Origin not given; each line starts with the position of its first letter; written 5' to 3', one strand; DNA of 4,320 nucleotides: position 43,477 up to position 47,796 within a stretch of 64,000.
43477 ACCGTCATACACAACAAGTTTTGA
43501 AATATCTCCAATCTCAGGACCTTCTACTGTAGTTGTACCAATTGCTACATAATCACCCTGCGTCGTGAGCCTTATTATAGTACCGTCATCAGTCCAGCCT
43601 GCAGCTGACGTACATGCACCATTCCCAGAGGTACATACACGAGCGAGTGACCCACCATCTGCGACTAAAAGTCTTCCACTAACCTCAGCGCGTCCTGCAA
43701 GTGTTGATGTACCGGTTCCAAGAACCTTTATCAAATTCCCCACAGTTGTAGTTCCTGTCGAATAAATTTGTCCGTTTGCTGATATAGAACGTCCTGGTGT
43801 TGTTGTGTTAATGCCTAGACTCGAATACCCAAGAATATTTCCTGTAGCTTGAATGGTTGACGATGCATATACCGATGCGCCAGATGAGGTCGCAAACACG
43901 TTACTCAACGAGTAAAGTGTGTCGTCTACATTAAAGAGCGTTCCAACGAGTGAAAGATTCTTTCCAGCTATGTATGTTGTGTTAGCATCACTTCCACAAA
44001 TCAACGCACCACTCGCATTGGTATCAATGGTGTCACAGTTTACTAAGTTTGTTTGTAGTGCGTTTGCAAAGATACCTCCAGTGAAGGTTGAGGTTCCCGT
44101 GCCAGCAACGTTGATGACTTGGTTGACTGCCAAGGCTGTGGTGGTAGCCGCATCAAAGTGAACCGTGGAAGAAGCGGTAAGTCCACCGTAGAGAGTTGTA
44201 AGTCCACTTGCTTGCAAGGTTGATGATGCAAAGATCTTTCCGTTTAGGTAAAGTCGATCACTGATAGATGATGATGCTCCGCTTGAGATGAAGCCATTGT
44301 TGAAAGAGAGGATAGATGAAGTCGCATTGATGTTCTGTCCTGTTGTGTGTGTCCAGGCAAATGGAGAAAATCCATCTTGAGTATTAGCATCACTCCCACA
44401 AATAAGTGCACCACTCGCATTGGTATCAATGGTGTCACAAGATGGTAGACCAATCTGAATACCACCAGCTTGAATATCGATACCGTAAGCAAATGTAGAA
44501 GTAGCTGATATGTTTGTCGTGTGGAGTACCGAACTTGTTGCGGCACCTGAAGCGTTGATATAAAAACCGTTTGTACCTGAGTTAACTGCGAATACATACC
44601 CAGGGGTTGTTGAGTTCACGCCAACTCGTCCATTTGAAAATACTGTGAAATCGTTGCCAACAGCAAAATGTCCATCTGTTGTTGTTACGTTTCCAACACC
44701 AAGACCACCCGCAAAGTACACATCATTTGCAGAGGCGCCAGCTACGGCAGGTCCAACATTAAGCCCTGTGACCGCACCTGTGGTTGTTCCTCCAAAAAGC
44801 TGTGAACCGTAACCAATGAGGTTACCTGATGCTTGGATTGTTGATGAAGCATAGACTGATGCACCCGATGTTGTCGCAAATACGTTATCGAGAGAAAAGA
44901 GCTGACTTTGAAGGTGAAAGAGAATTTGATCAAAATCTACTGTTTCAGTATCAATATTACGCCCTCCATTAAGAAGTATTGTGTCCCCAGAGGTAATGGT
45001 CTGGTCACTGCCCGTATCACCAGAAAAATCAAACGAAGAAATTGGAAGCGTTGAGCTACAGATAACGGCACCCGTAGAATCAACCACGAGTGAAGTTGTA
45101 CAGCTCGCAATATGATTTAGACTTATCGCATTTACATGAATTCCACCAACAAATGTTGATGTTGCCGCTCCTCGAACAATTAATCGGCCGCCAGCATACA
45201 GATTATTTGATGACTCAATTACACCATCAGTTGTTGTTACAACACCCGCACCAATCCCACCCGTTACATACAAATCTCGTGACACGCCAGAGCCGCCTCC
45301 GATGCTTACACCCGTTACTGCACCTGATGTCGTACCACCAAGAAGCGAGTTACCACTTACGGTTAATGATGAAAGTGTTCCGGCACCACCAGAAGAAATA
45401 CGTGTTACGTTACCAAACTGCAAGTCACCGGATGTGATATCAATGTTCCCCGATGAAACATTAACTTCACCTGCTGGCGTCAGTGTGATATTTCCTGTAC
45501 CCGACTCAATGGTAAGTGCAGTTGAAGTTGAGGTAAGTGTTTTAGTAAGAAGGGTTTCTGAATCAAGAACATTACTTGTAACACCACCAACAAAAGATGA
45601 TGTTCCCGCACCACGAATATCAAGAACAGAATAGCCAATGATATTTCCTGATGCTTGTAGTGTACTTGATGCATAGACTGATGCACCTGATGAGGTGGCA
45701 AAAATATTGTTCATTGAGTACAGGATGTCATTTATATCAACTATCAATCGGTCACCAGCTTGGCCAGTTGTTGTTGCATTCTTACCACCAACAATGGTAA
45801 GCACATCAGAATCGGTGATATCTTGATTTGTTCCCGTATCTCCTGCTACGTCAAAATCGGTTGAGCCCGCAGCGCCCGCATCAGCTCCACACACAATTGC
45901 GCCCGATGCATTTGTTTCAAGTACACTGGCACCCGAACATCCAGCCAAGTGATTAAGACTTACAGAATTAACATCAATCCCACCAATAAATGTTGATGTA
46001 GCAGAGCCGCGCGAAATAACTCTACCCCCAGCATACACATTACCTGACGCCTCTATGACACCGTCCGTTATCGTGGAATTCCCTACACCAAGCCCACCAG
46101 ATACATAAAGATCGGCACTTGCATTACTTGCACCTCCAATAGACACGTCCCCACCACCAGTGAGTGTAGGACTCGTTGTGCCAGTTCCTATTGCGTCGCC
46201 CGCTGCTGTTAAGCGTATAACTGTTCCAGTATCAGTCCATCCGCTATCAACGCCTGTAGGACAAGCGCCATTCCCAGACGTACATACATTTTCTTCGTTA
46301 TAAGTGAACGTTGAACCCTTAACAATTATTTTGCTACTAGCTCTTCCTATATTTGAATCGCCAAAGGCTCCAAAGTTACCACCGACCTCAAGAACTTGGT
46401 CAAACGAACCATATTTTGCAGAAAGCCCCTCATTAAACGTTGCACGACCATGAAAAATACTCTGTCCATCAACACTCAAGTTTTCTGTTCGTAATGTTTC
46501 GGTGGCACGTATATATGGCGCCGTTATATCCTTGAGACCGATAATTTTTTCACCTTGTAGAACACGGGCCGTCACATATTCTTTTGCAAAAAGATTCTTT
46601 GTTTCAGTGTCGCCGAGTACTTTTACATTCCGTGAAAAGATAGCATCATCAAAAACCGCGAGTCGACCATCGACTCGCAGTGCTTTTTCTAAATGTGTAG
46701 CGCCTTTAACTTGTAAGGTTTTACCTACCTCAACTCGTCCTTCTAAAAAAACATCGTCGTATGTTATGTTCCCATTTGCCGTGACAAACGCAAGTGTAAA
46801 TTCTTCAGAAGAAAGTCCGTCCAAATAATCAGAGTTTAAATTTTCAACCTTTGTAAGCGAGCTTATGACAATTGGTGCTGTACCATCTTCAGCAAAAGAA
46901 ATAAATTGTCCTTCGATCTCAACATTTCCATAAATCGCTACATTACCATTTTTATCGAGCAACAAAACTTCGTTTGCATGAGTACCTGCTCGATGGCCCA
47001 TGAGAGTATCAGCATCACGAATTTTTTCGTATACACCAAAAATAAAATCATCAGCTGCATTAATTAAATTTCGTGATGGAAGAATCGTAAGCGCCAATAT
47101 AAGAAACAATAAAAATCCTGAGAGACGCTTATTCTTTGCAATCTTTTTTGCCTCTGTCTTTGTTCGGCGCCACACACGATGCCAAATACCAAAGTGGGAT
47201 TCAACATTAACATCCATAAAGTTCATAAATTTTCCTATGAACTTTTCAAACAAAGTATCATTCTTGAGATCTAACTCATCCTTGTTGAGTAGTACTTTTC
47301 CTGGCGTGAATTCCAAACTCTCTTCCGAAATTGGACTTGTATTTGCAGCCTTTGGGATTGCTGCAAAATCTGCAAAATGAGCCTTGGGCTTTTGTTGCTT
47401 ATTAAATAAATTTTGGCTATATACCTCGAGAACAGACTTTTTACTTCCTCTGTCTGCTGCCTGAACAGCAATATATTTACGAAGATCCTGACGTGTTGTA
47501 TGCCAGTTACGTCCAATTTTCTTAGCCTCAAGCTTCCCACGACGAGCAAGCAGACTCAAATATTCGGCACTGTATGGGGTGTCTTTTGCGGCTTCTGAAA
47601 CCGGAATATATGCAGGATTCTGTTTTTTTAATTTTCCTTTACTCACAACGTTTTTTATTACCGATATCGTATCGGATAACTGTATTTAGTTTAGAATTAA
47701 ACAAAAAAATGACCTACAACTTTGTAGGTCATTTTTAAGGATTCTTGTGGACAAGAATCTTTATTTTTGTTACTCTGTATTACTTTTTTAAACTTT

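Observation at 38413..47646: Giant protein with a cytoplasmic excisionase-type HTH, a single TM helix, and roughly 2900 aa of repetitive extracellular sequence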

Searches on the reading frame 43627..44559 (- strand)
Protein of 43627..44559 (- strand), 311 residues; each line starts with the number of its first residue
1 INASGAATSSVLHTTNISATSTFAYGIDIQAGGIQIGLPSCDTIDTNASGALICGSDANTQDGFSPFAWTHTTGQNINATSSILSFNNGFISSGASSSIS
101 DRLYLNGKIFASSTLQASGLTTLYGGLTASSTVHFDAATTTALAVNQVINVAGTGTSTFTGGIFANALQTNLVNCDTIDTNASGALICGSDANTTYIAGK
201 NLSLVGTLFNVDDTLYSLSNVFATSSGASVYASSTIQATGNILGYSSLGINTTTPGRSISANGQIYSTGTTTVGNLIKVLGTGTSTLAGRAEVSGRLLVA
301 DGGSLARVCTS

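Call 46: search_protein_families(library=pfam, proteins=[window:43627-44559:-], max_evalue=1)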
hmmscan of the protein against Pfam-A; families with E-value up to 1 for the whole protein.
window:43627-44559:- (311 aa): 1 family
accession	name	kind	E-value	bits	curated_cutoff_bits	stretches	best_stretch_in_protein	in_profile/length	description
PF00849.27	PseudoU_synth_2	-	0.24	12.1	26.8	0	167-199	34-66/152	RNA pseudouridylate synthase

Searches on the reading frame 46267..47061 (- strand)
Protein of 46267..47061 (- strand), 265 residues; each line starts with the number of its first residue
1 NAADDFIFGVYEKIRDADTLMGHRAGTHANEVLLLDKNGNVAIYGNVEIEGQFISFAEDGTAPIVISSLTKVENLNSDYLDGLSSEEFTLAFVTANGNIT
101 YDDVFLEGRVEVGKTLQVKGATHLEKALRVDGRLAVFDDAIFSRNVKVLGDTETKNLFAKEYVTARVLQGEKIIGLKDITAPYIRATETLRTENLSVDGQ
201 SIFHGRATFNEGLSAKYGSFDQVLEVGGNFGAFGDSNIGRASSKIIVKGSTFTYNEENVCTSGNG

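Call 46: search_protein_families(library=pfam, proteins=[window:46267-47061:-], max_evalue=1)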
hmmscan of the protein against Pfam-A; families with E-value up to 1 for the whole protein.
window:46267-47061:- (265 aa): 1 family
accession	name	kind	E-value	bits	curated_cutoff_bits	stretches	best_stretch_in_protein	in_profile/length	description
PF04519.19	Bactofilin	-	0.12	13.1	27.9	0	96-134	44-80/98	Polymer-forming cytoskeletal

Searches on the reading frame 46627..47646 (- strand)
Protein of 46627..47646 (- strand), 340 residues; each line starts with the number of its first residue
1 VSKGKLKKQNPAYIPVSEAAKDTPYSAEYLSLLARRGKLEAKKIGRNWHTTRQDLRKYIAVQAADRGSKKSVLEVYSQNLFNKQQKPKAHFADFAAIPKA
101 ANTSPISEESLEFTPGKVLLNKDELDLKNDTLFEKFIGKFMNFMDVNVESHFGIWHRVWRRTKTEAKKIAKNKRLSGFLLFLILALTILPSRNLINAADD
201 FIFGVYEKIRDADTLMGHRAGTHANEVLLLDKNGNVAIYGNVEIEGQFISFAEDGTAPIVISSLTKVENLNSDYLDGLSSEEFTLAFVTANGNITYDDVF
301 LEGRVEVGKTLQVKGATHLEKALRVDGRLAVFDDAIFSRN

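Call 33: predict_structure(alignment_id=A2)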
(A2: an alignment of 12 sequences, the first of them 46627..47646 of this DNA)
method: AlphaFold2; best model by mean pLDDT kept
length: 340 residues; sequences in the alignment: 12
mean_pLDDT: 52.2   pTM: 0.28
mean pLDDT of the five models: 52.2, 50.4, 49.3, 48.2, 47.6
residues with pLDDT >= 90: 43; 70-90: 40; 50-70: 57; < 50: 200
segments of 3 or more residues with pLDDT < 50: 1-7, 67-72, 81-130, 209-340
pLDDT, mean of each block of 10 residues (from residue 1): 48 92 91 94 95 92 64 51 45 41 36 35 41 60 54 67 73 77 71 56 56 36 37 39 34 31 31 37 35 36 33 34 27 27
secondary structure, 60 per line:
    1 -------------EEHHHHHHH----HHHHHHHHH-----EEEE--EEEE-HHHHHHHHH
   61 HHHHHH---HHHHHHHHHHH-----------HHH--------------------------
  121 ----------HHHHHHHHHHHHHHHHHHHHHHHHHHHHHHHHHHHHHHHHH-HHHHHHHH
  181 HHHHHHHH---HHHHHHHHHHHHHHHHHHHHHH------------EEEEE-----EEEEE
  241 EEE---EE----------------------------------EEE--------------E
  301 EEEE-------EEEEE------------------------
elements in order: H16-22 H27-35 E41-44 E47-50 H52-66 H70-80 H131-171 H173-188 H192-213 E226-230 E236-243 E283-285 E300-304 E312-316
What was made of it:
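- On Pfam HTH_17 (PF12728) / MerR-superfamily winged helix: The model has pLDDT >90 for aa 11-60 with that topology (call 33).
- Checked: The AlphaFold model has pLDDT >90 for aa 11-60 with beta-alpha-alpha-beta-beta-alpha topology (call 33). There are ~115 residues in between (a low-confidence linker plus a predicted helix at aa 131-171; call 33).
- Tried and rejected: The conserved post-TM domain stayed below pLDDT 50 (call 33).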

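Call 36: fold_search(model_id=the predicted structure, library=pdb)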
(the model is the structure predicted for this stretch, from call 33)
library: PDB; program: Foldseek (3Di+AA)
matches with E <= 10: 142; with E <= 0.001: 0
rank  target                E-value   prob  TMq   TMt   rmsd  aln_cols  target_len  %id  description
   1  6j05_A                3.4e-01  0.38  0.11  0.29   7.7        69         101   16  Structures of two ArsR As(III)-responsive repressors: implications for the mechanism of derepression (released 2019-07-03)
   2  7p6f_AAA              4.3e-01  0.25  0.11  0.25   6.4        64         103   16  1.93 A resolution X-ray crystal structure of the transcriptional regulator SrnR from Streptomyces griseus (released 2022-05-25)
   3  4p0z                  5.5e-01  0.96  0.13  0.36   2.2        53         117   17  Structure of the double stranded DNA binding type IV secretion protein TraN from Enterococcus (released 2014-07-30)
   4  4p0y_A                5.5e-01  0.95  0.13  0.36   2.3        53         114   17  Structure of the double stranded DNA binding type IV secretion protein TraN from Enterococcus (released 2014-07-30)
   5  5c8d_F                5.5e-01  0.75  0.14  0.18   7.0        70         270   18  Crystal structure of full-length Thermus thermophilus CarH bound to adenosylcobalamin (dark state) (released 2015-09-30)
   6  5i44_I                6.6e-01  0.77  0.14  0.59   3.1        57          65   14  Structure of RacA-DNA complex; P21 form (released 2016-05-04)
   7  4j2n_C                7.5e-01  0.94  0.13  0.69   2.0        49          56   20  Crystal Structure of mycobacteriophage Pukovnik Xis (released 2013-10-23)
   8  5i44_A                7.5e-01  0.85  0.15  0.62   2.6        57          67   16  Structure of RacA-DNA complex; P21 form (released 2016-05-04)
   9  5c8d_E                7.5e-01  0.60  0.14  0.17   7.4        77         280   18  Crystal structure of full-length Thermus thermophilus CarH bound to adenosylcobalamin (dark state) (released 2015-09-30)
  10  5c8e_G                8.0e-01  0.75  0.16  0.19   6.2        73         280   18  Crystal structure of Thermus thermophilus CarH bound to adenosylcobalamin and a 26-bp DNA segment (released 2015-09-30)
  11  6o8n_A                8.0e-01  0.20  0.11  0.28   5.2        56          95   14  Crystal Structure of C9S tetrasulfide state of Sulfide-responsive transcriptional repressor (SqrR) from Rhodobacter ca (released 2020-04-01)
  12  3m8e_A                8.5e-01  0.21  0.11  0.28   4.7        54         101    9  Protein structure of Type III plasmid segregation TubR (released 2010-07-07)
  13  4pm3_A                9.0e-01  0.82  0.14  0.37   3.2        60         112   17  Structure of the double-stranded DNA binding type IV secretion protein TraN from Enterococcus (released 2014-07-30)
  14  4lhf                  9.5e-01  0.38  0.14  0.45   6.1        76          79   16  Crystal structure of a DNA binding protein from phage P2 (released 2014-03-05)
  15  4j2n_A                1.0e+00  0.90  0.13  0.70   2.0        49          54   20  Crystal Structure of mycobacteriophage Pukovnik Xis (released 2013-10-23)
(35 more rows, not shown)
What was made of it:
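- On Pfam HTH_17 (PF12728) / MerR-superfamily winged helix: It superposes on Pukovnik Xis (rmsd 2.0 A over 49 columns), BldC (1.9/53), TraN (2.2/53), RdfS and SoxR (call 36).
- Closest known: Small MerR/excisionase-fold DNA binders. Same: The N-terminal domain has the same b-a-a-b-b-a winged-helix fold, ~2 A rmsd over ~50 residues (call 36).
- Checked: It superposes on Xis, BldC, TraN, RacA and RdfS at ~2 A over ~50 residues (call 36; Foldseek E-values weak, probabilities up to 0.96).
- Confident model with Xis/BldC/TraN/RacA superpositions (calls 33, 36). Structural neighbours of the giant's HTH include RacA and BldC (call 36).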

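Call 51: search_protein_representatives(alignment_id=A2)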
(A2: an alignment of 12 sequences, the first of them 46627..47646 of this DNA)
Query: 12 sequences, 280 profile positions. Proteins with E-value up to 0.001 (for the whole library): 7804; up to 1e-10: 2332; up to 1e-30: 199. The best 150 are listed.
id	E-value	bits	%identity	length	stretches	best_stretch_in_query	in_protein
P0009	1.1e-110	386.3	-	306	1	1-277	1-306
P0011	6.9e-106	370.6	-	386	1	10-279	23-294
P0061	1.4e-96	340.0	-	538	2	21-279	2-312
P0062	1.7e-94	333.2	-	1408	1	1-279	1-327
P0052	1.8e-93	329.8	-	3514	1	5-279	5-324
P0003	3.8e-92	325.5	-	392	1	10-280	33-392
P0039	1.3e-91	323.7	-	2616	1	1-279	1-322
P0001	2.2e-91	323.0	-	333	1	8-280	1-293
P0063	1.4e-90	320.4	-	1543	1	10-279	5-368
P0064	4.5e-90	318.7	-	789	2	12-279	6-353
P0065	9.3e-90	317.7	-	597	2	11-279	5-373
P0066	2.2e-89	316.4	-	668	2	14-279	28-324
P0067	1.2e-87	310.7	-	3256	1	3-279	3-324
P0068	3.2e-87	309.3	-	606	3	111-279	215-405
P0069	2.3e-86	306.5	-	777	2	10-279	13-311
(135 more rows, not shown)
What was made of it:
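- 199 cluster representatives at E<=1e-30, lengths up to 7,920 aa (call 51).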

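Call 53: find_related_loci(query=A2, collection=genome_contigs, flank=6000)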
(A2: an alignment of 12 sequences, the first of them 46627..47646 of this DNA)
Query A2 (340 aa) in genome_contigs; peptide patterns used: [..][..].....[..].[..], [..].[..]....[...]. (x = any residue, [..] = any of these).
442 stretches matched a pattern; 419 encode a relative of the query (tblastn E <= 1e-3); the best 80 are kept; 80 distinct loci.
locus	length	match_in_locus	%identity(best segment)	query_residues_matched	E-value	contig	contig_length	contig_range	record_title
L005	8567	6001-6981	59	5-340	2e-131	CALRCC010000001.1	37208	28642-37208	MAG: Candidatus Ryanbacteria bacterium isolate CH-Oct18-76 genome assembly, contig: CH-Oct18-C972, whole genome shotgun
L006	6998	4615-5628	60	6-339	5e-128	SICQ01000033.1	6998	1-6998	MAG: Candidatus Ryanbacteria bacterium isolate Baikal-deep-G209 BACOMB-C50386, whole genome shotgun sequence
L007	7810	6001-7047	55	7-340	2e-125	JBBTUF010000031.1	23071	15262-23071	MAG: Patescibacteria group bacterium isolate H43-bin009_1 H43_bin009_1_000000000031, whole genome shotgun sequence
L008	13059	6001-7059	56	6-340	2e-126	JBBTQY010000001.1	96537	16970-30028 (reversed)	MAG: Patescibacteria group bacterium isolate H41-bin076_1 H41_bin076_1_000000000001, whole genome shotgun sequence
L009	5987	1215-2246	54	9-340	9e-119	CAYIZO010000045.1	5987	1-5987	MAG TPA_asm: uncultured Candidatus Saccharibacteria bacterium isolate ERP119705_co9_298 genome assembly, contig: NODE_21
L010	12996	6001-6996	55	7-340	4e-117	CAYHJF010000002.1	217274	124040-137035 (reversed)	MAG TPA_asm: uncultured Candidatus Saccharibacteria bacterium isolate ERP119705_co13_650 genome assembly, contig: NODE_2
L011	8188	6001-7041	55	7-340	1e-115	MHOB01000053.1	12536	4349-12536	MAG: Candidatus Ryanbacteria bacterium RIFCSPLOWO2_12_FULL_47_9c rifcsplowo2_12_scaffold_6995, whole genome shotgun sequ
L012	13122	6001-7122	43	13-340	6e-86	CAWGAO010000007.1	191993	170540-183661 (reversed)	MAG: Candidatus Tagabacteria bacterium isolate MFD04408.bin.2.160 genome assembly, contig: contig_70654, whole genome sh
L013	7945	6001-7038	43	8-340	2e-78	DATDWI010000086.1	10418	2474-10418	MAG TPA_asm: Candidatus Paceibacterota bacterium isolate SMAG_U8106 k141_1713395, whole genome shotgun sequence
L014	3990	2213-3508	39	6-340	2e-69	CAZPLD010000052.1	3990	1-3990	MAG TPA_asm: uncultured Candidatus Saccharibacteria bacterium isolate binchicken_co227_99 genome assembly, contig: NODE_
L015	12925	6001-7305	42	1-340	2e-69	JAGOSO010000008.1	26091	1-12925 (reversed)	MAG: Candidatus Paceibacterota bacterium isolate Gw_Eff_bin_33 Gw_Eff_3609_length_26091_cov_7.150246, whole genome shotg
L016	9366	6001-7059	42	1-340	3e-68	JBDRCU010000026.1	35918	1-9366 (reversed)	MAG: Parcubacteria group bacterium isolate MEGAHIT-group-1.202 k141_265271, whole genome shotgun sequence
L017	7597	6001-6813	41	6-340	2e-68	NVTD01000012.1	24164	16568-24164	MAG: Candidatus Wolfebacteria bacterium isolate NORP124 Contig_source1383C_4077, whole genome shotgun sequence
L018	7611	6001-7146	40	1-340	7e-68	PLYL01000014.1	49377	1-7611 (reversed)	MAG: Candidatus Yanofskybacteria bacterium isolate palsa_1334 73.20120700_P3D.271_contig_1930, whole genome shotgun sequ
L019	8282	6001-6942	42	1-340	9e-68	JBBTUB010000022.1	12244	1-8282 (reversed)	MAG: Patescibacteria group bacterium isolate H51-bin006_1 H51_bin006_1_000000000022, whole genome shotgun sequence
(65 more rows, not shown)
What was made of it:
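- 419 species-representative loci, essentially all titled as Patescibacteria/Paceibacteria lineages (call 53). Many related contigs break inside the gene (call 53).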
